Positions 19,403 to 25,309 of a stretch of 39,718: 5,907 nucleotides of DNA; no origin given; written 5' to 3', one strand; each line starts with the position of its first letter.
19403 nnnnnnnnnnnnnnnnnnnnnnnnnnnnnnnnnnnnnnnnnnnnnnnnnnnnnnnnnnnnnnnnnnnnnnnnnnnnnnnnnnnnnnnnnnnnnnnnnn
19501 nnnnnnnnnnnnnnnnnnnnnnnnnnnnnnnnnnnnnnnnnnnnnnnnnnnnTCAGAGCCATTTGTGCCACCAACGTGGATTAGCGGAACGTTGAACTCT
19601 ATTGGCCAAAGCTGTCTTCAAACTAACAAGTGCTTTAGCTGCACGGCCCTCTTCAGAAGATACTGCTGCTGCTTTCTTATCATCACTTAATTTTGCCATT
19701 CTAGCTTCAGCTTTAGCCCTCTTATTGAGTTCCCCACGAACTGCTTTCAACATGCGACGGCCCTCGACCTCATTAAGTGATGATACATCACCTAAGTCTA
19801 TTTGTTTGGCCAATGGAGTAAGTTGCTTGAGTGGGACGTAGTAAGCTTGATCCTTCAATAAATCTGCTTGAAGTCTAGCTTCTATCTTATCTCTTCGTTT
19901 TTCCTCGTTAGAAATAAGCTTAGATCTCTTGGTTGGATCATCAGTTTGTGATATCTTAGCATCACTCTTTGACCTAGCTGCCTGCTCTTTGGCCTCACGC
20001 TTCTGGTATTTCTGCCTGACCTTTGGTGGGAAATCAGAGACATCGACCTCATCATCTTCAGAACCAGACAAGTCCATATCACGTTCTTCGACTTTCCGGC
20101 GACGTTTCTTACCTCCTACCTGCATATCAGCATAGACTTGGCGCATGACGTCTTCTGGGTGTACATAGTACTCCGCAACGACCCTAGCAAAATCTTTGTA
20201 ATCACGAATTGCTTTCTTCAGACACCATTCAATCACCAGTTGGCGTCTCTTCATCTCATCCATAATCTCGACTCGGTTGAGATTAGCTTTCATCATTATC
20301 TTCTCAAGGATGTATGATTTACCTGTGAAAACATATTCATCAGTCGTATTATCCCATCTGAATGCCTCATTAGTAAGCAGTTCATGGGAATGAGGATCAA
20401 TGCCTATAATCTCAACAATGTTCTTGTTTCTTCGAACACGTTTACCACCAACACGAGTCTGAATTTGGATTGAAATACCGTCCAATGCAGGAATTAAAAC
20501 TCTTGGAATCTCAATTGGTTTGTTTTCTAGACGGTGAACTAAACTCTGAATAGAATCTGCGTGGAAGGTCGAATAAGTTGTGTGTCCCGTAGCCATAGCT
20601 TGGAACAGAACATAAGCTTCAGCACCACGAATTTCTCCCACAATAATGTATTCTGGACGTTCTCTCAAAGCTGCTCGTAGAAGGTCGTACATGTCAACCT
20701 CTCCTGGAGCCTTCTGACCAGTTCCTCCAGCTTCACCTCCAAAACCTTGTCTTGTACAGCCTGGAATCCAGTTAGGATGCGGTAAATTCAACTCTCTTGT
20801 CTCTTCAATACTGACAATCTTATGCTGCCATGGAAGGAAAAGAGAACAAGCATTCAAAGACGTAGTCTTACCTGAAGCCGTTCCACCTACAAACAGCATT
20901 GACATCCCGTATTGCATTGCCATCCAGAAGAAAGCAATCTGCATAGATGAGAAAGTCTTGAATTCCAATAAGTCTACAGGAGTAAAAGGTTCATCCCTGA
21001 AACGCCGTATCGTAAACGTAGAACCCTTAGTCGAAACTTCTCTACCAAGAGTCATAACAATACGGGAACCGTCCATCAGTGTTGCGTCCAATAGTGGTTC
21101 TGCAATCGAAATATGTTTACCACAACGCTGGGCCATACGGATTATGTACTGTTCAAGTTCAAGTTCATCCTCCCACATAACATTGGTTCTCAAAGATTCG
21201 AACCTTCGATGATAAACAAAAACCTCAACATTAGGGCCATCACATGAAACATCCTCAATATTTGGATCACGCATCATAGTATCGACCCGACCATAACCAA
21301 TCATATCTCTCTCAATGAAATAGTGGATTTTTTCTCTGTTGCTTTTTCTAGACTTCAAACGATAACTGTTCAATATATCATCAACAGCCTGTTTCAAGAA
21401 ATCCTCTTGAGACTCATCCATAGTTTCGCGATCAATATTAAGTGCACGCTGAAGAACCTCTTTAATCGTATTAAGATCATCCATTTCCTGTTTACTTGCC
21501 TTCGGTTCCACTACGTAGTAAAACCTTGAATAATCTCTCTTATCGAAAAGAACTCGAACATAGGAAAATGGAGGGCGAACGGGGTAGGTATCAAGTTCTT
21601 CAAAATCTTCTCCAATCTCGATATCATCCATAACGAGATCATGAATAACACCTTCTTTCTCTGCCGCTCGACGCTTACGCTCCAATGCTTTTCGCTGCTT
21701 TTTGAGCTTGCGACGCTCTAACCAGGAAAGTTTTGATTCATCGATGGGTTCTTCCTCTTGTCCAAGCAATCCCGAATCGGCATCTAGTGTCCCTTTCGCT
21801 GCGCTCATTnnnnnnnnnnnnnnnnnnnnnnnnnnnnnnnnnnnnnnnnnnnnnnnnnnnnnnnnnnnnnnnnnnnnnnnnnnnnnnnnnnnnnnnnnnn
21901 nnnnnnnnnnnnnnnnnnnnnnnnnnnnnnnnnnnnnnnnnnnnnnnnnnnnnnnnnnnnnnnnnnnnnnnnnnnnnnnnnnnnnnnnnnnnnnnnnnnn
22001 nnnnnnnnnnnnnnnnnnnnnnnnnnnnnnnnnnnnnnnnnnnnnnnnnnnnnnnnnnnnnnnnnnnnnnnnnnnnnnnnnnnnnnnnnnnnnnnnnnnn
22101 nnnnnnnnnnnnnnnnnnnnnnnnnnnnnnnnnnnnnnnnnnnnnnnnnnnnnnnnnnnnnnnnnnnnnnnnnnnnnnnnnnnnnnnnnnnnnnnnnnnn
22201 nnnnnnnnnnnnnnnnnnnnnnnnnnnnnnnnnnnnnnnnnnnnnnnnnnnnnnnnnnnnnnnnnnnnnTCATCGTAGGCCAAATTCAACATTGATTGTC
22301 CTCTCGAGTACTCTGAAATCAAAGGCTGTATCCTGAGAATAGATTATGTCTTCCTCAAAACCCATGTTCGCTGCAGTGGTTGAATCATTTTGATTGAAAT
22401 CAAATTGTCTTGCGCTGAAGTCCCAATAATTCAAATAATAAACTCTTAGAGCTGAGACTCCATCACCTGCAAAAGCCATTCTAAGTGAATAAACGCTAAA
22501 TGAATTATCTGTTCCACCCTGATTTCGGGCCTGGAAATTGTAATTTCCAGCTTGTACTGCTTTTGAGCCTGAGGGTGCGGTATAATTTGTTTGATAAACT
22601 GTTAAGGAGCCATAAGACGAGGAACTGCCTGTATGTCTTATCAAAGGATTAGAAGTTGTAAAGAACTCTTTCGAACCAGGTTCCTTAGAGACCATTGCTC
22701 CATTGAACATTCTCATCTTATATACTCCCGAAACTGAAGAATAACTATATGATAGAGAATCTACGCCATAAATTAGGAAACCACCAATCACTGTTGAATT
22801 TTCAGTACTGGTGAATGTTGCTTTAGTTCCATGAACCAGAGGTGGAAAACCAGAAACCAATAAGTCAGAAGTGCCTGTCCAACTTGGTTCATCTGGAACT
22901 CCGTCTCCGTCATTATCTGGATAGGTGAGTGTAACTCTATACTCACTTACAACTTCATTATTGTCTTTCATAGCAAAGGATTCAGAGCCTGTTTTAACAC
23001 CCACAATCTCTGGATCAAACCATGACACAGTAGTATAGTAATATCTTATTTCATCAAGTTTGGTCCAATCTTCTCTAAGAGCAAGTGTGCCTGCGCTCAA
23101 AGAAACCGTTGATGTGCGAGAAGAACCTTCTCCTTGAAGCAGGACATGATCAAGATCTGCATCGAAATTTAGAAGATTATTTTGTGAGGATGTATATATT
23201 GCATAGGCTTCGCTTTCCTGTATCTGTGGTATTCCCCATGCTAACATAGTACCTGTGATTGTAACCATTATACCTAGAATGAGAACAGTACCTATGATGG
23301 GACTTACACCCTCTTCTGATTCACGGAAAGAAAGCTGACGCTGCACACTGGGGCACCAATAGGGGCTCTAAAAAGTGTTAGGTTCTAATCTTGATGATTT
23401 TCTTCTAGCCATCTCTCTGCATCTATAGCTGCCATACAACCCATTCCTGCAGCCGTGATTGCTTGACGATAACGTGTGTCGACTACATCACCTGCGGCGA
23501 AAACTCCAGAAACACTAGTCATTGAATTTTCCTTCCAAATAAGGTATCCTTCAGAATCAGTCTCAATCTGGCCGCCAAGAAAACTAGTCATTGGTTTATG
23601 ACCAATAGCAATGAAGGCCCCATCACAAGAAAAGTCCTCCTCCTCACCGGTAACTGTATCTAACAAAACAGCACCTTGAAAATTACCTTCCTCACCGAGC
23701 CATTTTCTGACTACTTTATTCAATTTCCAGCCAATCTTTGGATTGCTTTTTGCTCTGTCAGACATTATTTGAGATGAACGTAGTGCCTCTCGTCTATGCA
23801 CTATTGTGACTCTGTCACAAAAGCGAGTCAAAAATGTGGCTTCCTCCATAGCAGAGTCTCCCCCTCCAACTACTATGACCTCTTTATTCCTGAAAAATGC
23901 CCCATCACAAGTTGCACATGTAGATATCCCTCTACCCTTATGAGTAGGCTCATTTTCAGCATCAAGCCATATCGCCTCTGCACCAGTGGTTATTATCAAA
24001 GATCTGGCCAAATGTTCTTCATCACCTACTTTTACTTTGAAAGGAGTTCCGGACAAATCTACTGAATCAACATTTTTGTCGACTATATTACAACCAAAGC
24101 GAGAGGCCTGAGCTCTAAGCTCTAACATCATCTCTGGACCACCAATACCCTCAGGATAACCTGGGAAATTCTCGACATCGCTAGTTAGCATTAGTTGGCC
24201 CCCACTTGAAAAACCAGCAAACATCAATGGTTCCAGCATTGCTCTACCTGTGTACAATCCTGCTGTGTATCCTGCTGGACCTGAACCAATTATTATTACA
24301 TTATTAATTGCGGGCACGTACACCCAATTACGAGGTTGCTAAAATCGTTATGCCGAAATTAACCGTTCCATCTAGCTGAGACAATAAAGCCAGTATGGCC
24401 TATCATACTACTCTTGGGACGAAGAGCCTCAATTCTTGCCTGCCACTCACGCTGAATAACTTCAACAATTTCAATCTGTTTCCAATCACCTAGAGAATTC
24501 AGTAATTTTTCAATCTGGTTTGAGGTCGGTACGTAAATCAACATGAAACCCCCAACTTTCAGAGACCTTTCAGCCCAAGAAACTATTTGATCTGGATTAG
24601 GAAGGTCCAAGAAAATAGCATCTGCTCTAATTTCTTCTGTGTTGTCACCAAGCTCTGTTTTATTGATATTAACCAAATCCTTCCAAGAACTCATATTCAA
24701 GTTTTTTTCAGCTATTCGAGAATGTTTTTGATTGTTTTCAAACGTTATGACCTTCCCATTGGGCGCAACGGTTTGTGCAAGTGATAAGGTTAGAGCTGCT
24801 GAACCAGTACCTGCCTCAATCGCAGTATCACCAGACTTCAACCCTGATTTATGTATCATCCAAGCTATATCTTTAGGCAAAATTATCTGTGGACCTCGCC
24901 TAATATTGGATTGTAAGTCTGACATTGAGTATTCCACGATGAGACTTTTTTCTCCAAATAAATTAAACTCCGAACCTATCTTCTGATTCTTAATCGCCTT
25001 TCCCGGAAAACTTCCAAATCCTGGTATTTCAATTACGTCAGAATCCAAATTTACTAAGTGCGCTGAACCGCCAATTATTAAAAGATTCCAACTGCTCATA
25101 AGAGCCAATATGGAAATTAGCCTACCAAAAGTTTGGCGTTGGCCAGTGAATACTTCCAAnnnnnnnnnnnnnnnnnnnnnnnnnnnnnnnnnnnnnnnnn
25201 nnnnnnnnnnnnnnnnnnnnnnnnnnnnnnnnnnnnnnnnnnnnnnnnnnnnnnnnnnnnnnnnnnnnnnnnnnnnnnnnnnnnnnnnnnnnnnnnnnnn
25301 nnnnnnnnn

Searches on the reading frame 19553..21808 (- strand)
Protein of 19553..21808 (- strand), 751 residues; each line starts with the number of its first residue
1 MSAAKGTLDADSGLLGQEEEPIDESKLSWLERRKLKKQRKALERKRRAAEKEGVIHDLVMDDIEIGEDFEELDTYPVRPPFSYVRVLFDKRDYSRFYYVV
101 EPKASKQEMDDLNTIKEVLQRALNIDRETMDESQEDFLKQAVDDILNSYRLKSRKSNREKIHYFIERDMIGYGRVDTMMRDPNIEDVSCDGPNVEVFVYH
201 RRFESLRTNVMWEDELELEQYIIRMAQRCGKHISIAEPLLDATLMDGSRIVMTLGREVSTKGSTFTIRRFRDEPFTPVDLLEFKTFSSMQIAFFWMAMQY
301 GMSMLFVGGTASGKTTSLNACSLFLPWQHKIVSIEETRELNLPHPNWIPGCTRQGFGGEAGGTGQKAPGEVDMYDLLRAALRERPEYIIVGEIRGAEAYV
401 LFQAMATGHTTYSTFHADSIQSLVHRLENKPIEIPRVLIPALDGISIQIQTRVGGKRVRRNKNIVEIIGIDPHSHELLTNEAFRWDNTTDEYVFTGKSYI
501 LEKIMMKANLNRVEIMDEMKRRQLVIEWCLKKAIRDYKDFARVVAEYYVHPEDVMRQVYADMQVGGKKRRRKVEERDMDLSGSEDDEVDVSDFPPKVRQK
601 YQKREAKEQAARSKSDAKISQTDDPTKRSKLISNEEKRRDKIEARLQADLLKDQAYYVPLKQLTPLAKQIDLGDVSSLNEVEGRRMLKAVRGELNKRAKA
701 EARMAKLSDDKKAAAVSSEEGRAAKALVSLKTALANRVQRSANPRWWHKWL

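Call 33: search_protein_families(library=pfam, proteins=[window:19553-21808:-], max_evalue=0.01)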
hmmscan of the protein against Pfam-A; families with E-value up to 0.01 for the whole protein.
window:19553-21808:- (751 aa): 3 families
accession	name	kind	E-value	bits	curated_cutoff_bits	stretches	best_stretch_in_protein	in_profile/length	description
PF00437.27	T2SSE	-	5e-29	101.5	24.9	1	238-512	71-328/370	Type II/IV secretion system protein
PF23989.1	PilB3_C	-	1.1e-10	42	27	1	497-563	9-75/83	PilB3-like, C-terminal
PF23990.1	PilB3_N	-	0.0044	17.5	27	1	59-102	57-100/101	PilB3-like, N-terminal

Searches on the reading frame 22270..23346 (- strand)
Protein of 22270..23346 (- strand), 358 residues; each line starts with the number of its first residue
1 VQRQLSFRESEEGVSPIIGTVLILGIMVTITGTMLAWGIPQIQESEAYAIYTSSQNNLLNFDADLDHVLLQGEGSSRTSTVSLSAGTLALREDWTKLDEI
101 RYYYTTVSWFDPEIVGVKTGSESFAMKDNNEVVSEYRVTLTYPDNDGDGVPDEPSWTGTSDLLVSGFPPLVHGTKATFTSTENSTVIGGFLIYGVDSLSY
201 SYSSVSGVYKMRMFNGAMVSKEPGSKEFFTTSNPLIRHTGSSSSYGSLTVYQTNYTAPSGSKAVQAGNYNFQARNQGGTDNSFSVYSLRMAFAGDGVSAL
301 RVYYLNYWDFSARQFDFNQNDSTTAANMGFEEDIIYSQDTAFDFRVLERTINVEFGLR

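Call 33: search_protein_families(library=pfam, proteins=[window:22270-23346:-], max_evalue=0.01)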
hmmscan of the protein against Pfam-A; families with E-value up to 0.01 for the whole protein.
window:22270-23346:- (358 aa): 2 families
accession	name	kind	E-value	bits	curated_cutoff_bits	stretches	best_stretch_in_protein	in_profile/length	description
PF23960.2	DUF7289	-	6e-06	26.4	27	1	13-95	2-83/238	Family of unknown function (DUF7289)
PF07790.16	Pilin_N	-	0.0021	19.3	25.2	0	12-33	1-22/78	Archaeal Type IV pilin, N-terminal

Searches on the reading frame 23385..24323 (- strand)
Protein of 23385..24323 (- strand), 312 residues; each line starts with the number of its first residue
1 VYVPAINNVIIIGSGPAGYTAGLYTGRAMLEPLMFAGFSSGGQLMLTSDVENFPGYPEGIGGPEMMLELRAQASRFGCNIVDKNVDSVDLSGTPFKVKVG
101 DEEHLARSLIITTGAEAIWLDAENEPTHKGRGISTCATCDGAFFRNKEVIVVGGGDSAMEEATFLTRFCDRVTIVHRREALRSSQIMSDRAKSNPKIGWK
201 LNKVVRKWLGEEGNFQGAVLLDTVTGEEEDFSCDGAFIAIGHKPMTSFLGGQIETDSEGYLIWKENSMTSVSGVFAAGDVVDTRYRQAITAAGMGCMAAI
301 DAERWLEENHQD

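Call 33: search_protein_families(library=pfam, proteins=[window:23385-24323:-], max_evalue=0.01)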
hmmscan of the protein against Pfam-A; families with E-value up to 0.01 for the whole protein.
window:23385-24323:- (312 aa): 8 families
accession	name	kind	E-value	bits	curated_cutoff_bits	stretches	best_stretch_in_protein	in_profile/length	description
PF07992.20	Pyr_redox_2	-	8.4e-42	144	26.1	1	8-295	2-291/291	Pyridine nucleotide-disulphide oxidoreductase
PF13738.12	Pyr_redox_3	-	4.6e-16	59.4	30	1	63-278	81-305/305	Pyridine nucleotide-disulphide oxidoreductase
PF00070.33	Pyr_redox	-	1.8e-11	44.9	22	1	149-213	2-71/82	Pyridine nucleotide-disulphide oxidoreductase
PF01134.28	GIDA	-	0.0012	18.4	22.1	0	8-35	1-28/391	Glucose inhibited division protein A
PF03486.20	HI0933_like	-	0.0013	18.7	50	0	8-27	2-21/244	HI0933-like protein Rossmann domain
PF13241.12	NAD_binding_7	-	0.0024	18.9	22.1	0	144-184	5-41/104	Putative NAD(P)-binding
PF00890.30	FAD_binding_2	-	0.0058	16.3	20.4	0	9-23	2-16/414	FAD binding domain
PF13434.12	Lys_Orn_oxgnase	-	0.0074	15.9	21.3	0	78-170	116-212/339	L-lysine 6-monooxygenase/L-ornithine 5-monooxygenase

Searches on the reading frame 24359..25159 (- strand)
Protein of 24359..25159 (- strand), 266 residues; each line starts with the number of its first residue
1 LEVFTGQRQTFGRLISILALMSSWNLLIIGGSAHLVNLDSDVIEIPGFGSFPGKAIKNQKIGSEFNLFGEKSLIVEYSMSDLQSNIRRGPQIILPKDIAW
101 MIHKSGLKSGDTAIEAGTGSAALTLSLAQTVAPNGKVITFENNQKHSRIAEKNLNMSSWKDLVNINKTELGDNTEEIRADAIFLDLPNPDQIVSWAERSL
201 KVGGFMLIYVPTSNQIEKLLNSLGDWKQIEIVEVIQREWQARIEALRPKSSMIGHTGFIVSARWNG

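Call 33: search_protein_families(library=pfam, proteins=[window:24359-25159:-], max_evalue=0.01)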
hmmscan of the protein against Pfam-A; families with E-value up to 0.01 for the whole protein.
window:24359-25159:- (266 aa): 4 families
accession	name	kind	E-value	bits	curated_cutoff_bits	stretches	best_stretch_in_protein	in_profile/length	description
PF08704.16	GCD14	-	1.5e-27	97.3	26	1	90-247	21-185/247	tRNA methyltransferase complex GCD14 subunit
PF01135.25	PCMT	-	8.7e-07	29.4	20.3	1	79-216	43-180/210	Protein-L-isoaspartate(D-aspartate) O-methyltransferase (PCMT)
PF13847.12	Methyltransf_31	-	7.4e-06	26.1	27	1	108-216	2-119/145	Methyltransferase domain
PF01209.24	Ubie_methyltran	-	0.0029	17.4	20.1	1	102-208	40-151/233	ubiE/COQ5 methyltransferase family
